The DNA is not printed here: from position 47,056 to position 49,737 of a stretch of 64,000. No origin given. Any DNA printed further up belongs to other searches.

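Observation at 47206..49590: Single polypeptide carrying two complete radical-SAM cores plus an N-terminal B12-binding-like domain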

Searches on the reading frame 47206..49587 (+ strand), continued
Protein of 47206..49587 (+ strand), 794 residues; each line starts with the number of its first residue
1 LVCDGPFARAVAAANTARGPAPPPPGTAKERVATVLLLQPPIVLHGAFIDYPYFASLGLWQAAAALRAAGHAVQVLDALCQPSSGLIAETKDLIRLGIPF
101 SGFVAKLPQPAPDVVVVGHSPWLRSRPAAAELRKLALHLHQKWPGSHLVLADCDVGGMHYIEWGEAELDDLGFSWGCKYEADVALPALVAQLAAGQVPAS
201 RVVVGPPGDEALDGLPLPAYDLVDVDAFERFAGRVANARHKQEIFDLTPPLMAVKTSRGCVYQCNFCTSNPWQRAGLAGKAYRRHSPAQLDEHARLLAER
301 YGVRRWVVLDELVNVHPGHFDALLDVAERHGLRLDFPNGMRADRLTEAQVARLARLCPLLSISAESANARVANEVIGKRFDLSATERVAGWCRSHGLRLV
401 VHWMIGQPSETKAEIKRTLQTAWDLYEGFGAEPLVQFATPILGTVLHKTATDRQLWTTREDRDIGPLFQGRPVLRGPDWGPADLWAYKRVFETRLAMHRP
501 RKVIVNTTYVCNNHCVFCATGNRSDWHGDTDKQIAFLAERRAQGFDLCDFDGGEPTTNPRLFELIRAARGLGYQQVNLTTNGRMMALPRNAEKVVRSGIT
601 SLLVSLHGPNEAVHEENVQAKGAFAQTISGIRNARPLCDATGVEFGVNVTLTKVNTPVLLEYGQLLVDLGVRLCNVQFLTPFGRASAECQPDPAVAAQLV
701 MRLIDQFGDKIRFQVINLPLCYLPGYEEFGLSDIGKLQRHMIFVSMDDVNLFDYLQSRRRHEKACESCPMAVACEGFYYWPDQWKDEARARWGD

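Call 11: find_encoding_contigs(protein=P0055, flank=10000, max_places=2)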
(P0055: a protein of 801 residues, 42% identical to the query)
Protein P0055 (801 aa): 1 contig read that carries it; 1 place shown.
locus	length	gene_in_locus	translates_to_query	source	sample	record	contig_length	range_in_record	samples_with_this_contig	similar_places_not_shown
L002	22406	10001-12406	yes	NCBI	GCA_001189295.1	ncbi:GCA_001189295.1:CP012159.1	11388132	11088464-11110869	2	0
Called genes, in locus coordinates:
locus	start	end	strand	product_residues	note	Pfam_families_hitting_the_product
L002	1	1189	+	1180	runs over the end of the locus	-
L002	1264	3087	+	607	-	PF19291:TREH_N, PF00723:Glyco_hydro_15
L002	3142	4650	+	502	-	-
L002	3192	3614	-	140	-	-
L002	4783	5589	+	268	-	PF12146:Hydrolase_4, PF00561:Abhydrolase_1, PF12697:Abhydrolase_6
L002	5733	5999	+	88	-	-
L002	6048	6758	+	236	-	-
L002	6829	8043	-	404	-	PF03712:Cu2_monoox_C (weak)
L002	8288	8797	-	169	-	PF13360:PQQ_2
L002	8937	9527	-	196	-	-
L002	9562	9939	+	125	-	-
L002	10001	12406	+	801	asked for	PF04055:Radical_SAM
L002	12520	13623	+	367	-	PF01784:DUF34_NIF3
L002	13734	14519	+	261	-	-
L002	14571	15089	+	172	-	PF00583:Acetyltransf_1, PF13673:Acetyltransf_10 (weak), PF13508:Acetyltransf_7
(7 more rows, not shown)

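Call 13: find_related_loci(query=A1, collection=genome_contigs, flank=10000)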
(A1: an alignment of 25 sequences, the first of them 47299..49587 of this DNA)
Query A1 (763 aa) in genome_contigs; peptide patterns used: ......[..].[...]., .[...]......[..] (x = any residue, [..] = any of these).
429 stretches matched a pattern; 376 encode a relative of the query (tblastn E <= 1e-3); the best 80 are kept; 80 distinct loci.
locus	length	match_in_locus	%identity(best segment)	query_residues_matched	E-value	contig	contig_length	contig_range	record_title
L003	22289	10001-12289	88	1-763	0e+0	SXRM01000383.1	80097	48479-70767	MAG: Proteobacteria bacterium isolate F1-140-MAGs058 F1-140__c494357, whole genome shotgun sequence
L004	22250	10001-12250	81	14-763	0e+0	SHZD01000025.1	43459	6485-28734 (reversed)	MAG: Myxococcales bacterium isolate Baikal-deep-G136 BACOMB-C3627, whole genome shotgun sequence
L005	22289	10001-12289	75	1-763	0e+0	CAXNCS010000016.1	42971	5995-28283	MAG: Myxococcota bacterium isolate MiH-14oct19-125 genome assembly, contig: MiH-14oct19-C1459, whole genome shotgun sequ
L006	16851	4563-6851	75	1-763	0e+0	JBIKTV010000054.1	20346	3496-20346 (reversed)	MAG: Myxococcota bacterium isolate ME2015-07-30_3300044647_group6_bin219 Rohwer_bin1498_scaffold_1583_c1, whole genome s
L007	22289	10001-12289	74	1-763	0e+0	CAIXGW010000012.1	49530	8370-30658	MAG: uncultured Myxococcales bacterium isolate ErkenSummer_bin-0937 genome assembly, contig: bin-0937:012/404, whole gen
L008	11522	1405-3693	71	1-763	0e+0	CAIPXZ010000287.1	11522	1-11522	MAG: uncultured Myxococcales bacterium isolate YR2_bin-0002 genome assembly, contig: bin-0002:287/806, whole genome shot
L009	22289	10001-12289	71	1-763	0e+0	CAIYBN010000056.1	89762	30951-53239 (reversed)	MAG: uncultured Myxococcales bacterium isolate MJ-time_bin-1663 genome assembly, contig: bin-1663:056/149, whole genome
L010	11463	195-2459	73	14-763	0e+0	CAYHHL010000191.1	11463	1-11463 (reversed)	MAG TPA_asm: uncultured Enterobacteriaceae bacterium isolate ERP119702_co1_145 genome assembly, contig: NODE_7314_length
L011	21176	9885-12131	72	14-763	0e+0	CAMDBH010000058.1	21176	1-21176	MAG: Klebsiella pneumoniae isolate MaH-04nov19-278 genome assembly, contig: MaH-04nov19-C6284, whole genome shotgun sequ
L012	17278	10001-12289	70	1-763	0e+0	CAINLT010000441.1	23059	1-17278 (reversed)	MAG: uncultured Myxococcales bacterium isolate MJ-time_bin-8340 genome assembly, contig: bin-8340:441/549, whole genome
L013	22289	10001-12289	71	1-763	0e+0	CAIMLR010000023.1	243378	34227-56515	MAG: uncultured Myxococcales bacterium isolate A14_bin-1730 genome assembly, contig: bin-1730:23/50, whole genome shotgu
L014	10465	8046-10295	71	14-763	0e+0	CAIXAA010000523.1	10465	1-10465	MAG: uncultured Myxococcales bacterium isolate MJ120716A_bin-0880 genome assembly, contig: bin-0880:523/998, whole genom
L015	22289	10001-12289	70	1-763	0e+0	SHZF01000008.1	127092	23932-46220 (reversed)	MAG: Myxococcales bacterium isolate Baikal-deep-G138 BACOMB-C295, whole genome shotgun sequence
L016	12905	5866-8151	70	1-763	0e+0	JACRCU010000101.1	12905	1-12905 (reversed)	MAG: Deltaproteobacteria bacterium isolate NC_groundwater_1654_Pr3_B-0.1um_9_b SR-2_scaffold_141_754404, whole genome sh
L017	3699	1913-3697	88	14-608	0e+0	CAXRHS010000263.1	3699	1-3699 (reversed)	MAG: Myxococcota bacterium isolate CJ01B_8.15 genome assembly, contig: k141_1376371, whole genome shotgun sequence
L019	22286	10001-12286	68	1-763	0e+0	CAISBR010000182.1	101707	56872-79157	MAG: uncultured Myxococcales bacterium isolate Ki3-D4_bin-362 genome assembly, contig: bin-362:182/244, whole genome sho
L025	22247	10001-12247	63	16-763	0e+0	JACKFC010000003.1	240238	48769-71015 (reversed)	MAG: Deltaproteobacteria bacterium isolate HK-STAS-MYXO-50 HK-STAS-MYXO-50_3, whole genome shotgun sequence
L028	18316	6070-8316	63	16-763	0e+0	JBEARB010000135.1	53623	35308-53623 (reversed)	MAG: Pseudomonadota bacterium isolate muddycreek_2019_sw_WHONDRS-S19S_0082_B_bin.95 scaffold_1523601, whole genome shotg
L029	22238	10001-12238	61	18-763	0e+0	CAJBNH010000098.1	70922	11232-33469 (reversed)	MAG: uncultured Myxococcales bacterium isolate Loc090721-8m_bin-517 genome assembly, contig: bin-517:098/201, whole geno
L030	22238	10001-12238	61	18-763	0e+0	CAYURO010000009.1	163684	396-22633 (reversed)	MAG TPA_asm: uncultured Enterobacteriaceae bacterium isolate SRP272421_co4_693 genome assembly, contig: NODE_50_length_1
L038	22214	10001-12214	46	6-747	0e+0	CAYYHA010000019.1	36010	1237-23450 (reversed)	MAG TPA_asm: uncultured Myxococcia bacterium isolate SRP162660_co1_4 genome assembly, contig: NODE_278_length_36010_cov_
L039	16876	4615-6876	43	1-751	3e-180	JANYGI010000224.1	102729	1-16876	MAG: Byssovorax sp. isolate 341R_metabinner_12 341R_k141_153575, whole genome shotgun sequence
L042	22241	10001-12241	45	9-751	4e-178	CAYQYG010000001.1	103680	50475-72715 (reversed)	MAG TPA_asm: uncultured Polyangiaceae bacterium isolate binchicken_co16_22 genome assembly, contig: NODE_322_length_1036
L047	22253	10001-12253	44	1-747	3e-176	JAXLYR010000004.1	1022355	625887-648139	MAG: Polyangiaceae bacterium isolate STL-MYX18 C3.57.fa-4, whole genome shotgun sequence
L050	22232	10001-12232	43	1-751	3e-176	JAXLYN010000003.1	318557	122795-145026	MAG: Polyangiaceae bacterium isolate STL-MYX14 C3.142.fa-3, whole genome shotgun sequence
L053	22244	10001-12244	44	1-751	2e-175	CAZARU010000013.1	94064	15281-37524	MAG TPA_asm: uncultured Polyangiaceae bacterium isolate SRP237561_co1_294 genome assembly, contig: NODE_302_length_94064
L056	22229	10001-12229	44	4-747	7e-175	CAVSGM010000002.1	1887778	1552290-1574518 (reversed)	MAG: uncultured delta proteobacterium isolate MFD05684.bin.1.422 genome assembly, contig: contig_34589, whole genome sho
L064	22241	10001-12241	43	4-751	1e-173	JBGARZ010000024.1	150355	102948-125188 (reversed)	MAG: Polyangiales bacterium isolate MAG_AAO_H10.19 AAOH10-19_opera_contig_565, whole genome shotgun sequence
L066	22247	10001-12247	44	1-747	2e-173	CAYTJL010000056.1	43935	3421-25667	MAG TPA_asm: uncultured Polyangiaceae bacterium isolate SRP189682_co1_9 genome assembly, contig: NODE_1031_length_43935_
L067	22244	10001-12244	44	1-751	5e-173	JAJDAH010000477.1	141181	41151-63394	MAG: Polyangiaceae bacterium isolate OFTM3 OFTM3_476, whole genome shotgun sequence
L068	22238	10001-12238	42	1-751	2e-172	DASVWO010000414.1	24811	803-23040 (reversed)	MAG TPA_asm: Polyangiaceae bacterium isolate SMAG_U2550 k141_1401368, whole genome shotgun sequence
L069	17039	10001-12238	44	5-751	2e-172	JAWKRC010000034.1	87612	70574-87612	MAG: Polyangiales bacterium isolate ABC2.122 ABC2.122.fa-34, whole genome shotgun sequence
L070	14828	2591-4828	44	5-751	1e-171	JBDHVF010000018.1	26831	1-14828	MAG: Polyangiales bacterium isolate AS-MESO-3CA.253 NODE_7549_length_26831_cov_7.817597, whole genome shotgun sequence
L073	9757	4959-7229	43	1-751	4e-171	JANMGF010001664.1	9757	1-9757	MAG: Polyangium sp. isolate OTE_70b_concoct_23 OTE_70b_k141_3953836, whole genome shotgun sequence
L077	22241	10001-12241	43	4-761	1e-170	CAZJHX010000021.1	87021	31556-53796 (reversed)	MAG TPA_asm: uncultured Myxococcales bacterium isolate binchicken_co141_27 genome assembly, contig: NODE_931_length_8702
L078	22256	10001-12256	43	1-747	3e-170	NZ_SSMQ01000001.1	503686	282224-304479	Polyangium fumosum strain DSM 14668 Scaffold1_1, whole genome shotgun sequence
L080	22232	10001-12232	43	1-756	1e-169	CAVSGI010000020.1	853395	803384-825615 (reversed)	MAG: uncultured delta proteobacterium isolate MFD05684.bin.2.251 genome assembly, contig: contig_66580, whole genome sho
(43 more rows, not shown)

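Call 17: search_protein_families(library=pfam, proteins=[L029:6504-10616:-, L025:12294-13403:-, L030:13089-14669:-, L012:7604-9832:+, L019:3-6860:-, L028:12388-13725:+, L029:15296-16945:+, L005:17330-18955:-], max_evalue=0.001)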
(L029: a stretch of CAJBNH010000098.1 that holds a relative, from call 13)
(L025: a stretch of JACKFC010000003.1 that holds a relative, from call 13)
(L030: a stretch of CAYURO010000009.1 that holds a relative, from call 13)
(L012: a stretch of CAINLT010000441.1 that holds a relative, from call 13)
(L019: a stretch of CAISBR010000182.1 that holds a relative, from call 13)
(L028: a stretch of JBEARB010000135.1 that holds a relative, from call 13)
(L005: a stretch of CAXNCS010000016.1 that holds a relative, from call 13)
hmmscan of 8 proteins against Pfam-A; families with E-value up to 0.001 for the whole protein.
L029:6504-10616:- (1371 aa): 4 families
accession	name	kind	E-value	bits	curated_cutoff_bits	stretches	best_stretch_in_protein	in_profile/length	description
PF13428.12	TPR_14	-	6.1e-11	42.3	23.5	1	913-953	4-44/44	Tetratricopeptide repeat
PF13429.12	TPR_15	-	4.3e-06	26.8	26.2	1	495-619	126-250/280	Tetratricopeptide repeat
PF13646.12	HEAT_2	-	6.3e-06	26.8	27.7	1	1052-1131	6-84/88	HEAT repeats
PF14559.12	TPR_19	-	8.9e-06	26.4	25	1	822-870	11-61/68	Tetratricopeptide repeat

L025:12294-13403:- (370 aa): 0 families

L030:13089-14669:- (527 aa): 0 families

L012:7604-9832:+ (743 aa): 0 families

L019:3-6860:- (2286 aa): 1 family
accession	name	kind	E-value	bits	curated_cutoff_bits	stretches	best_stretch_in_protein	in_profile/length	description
PF11617.13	Cu-binding_MopE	-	4.6e-128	417.4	27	18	391-416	5-30/30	Putative metal-binding motif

L028:12388-13725:+ (446 aa): 1 family
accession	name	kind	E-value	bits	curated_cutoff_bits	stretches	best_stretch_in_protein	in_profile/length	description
PF14346.11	DUF4398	-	2.8e-06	28.2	27.9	1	357-431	3-77/78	Domain of unknown function (DUF4398)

L029:15296-16945:+ (550 aa): 1 family
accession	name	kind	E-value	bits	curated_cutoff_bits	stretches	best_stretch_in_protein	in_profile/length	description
PF00691.25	OmpA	-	4.2e-20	72.4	27.2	1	447-542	2-98/98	OmpA family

L005:17330-18955:- (542 aa): 0 families

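Call 18: search_protein_families(library=pfam, proteins=[L067:6175-7776:+, L047:1089-3086:-, L056:16197-18602:+, L078:5136-7565:+, L050:6248-8326:-, L042:6901-8610:-, L080:5414-8245:+, L073:1937-3232:-, L068:3-2948:-, L053:15115-17292:-], max_evalue=0.001)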
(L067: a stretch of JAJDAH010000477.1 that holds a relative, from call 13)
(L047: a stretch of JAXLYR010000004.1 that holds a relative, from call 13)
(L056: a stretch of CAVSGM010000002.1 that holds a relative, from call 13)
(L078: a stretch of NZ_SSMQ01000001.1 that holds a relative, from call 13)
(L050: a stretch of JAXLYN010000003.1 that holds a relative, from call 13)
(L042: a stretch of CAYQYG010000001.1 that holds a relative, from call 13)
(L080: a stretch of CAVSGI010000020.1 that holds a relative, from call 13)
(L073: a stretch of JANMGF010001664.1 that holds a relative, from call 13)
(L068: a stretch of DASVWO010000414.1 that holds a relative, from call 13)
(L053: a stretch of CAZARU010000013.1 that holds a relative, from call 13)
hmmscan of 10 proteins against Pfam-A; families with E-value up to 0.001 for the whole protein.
L067:6175-7776:+ (534 aa): 9 families
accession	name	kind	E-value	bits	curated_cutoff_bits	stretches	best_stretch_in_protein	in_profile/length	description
PF17827.6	PrmC_N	-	4.9e-20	72.3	23.4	1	256-325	2-71/71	PrmC N-terminal domain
PF05175.20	MTS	-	9.7e-14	51.8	23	1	363-445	31-111/170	Methyltransferase small domain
PF13649.12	Methyltransf_25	-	5.8e-11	43.4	27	1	368-439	2-71/97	Methyltransferase domain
PF13847.12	Methyltransf_31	-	1.1e-08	35.3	27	1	367-439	7-81/145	Methyltransferase domain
PF08242.18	Methyltransf_12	-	1.7e-07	32.3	30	1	368-439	1-72/98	Methyltransferase domain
PF08241.18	Methyltransf_11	-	1e-06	29.7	21.2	1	368-439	1-67/95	Methyltransferase domain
PF06325.19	PrmA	-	1.4e-05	25.1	22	1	366-439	164-233/296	Ribosomal protein L11 methyltransferase (PrmA)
PF03602.21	Cons_hypoth95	-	0.00011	22.4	24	1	365-446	43-127/182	Conserved hypothetical protein 95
PF01170.24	UPF0020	-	0.00057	20.1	22.3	0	382-442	71-131/197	RMKL-like, methyltransferase domain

L047:1089-3086:- (666 aa): 0 families

L056:16197-18602:+ (802 aa): 2 families
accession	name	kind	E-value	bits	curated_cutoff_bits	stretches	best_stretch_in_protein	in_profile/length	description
PF04055.27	Radical_SAM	-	3.9e-14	53.6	29.5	1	421-563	3-140/166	Radical SAM superfamily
PF13353.11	Fer4_12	-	9.3e-09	36.1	22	1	418-522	8-109/137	4Fe-4S single cluster domain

L078:5136-7565:+ (810 aa): 4 families
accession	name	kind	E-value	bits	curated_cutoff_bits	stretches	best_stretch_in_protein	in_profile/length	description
PF02878.22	PGM_PMM_I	-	2.1e-29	102.4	22.5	1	334-472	2-126/138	Phosphoglucomutase/phosphomannomutase, alpha/beta/alpha domain I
PF02880.22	PGM_PMM_III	-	1.7e-25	89.8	20.7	1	603-714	1-114/115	Phosphoglucomutase/phosphomannomutase, alpha/beta/alpha domain III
PF02879.22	PGM_PMM_II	-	1e-22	81.1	29.3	1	501-599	2-103/103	Phosphoglucomutase/phosphomannomutase, alpha/beta/alpha domain II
PF00408.26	PGM_PMM_IV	-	4.4e-09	36.7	23.1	1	719-792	1-65/68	Phosphoglucomutase/phosphomannomutase, C-terminal domain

L050:6248-8326:- (693 aa): 0 families

L042:6901-8610:- (570 aa): 0 families

L080:5414-8245:+ (944 aa): 0 families

L073:1937-3232:- (432 aa): 0 families

L068:3-2948:- (982 aa): 1 family
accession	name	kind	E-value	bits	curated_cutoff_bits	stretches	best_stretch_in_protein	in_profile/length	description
PF00112.29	Peptidase_C1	-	1.3e-05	25.8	20.7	1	844-945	1-96/220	Papain family cysteine protease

L053:15115-17292:- (726 aa): 4 families
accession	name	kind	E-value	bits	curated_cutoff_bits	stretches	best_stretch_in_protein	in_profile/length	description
PF00069.31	Pkinase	-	3.4e-43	148.4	31.7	1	279-531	1-254/263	Protein kinase domain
PF07714.23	PK_Tyr_Ser-Thr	-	7e-32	111.2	23.1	1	281-529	3-249/258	Protein tyrosine and serine/threonine kinase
PF01636.29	APH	-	4.7e-07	30.2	23.2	0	385-429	154-199/239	Phosphotransferase enzyme family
PF06293.20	Kdo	-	0.00022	21.2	21.3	1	349-428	90-170/207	Lipopolysaccharide kinase (Kdo/WaaP) family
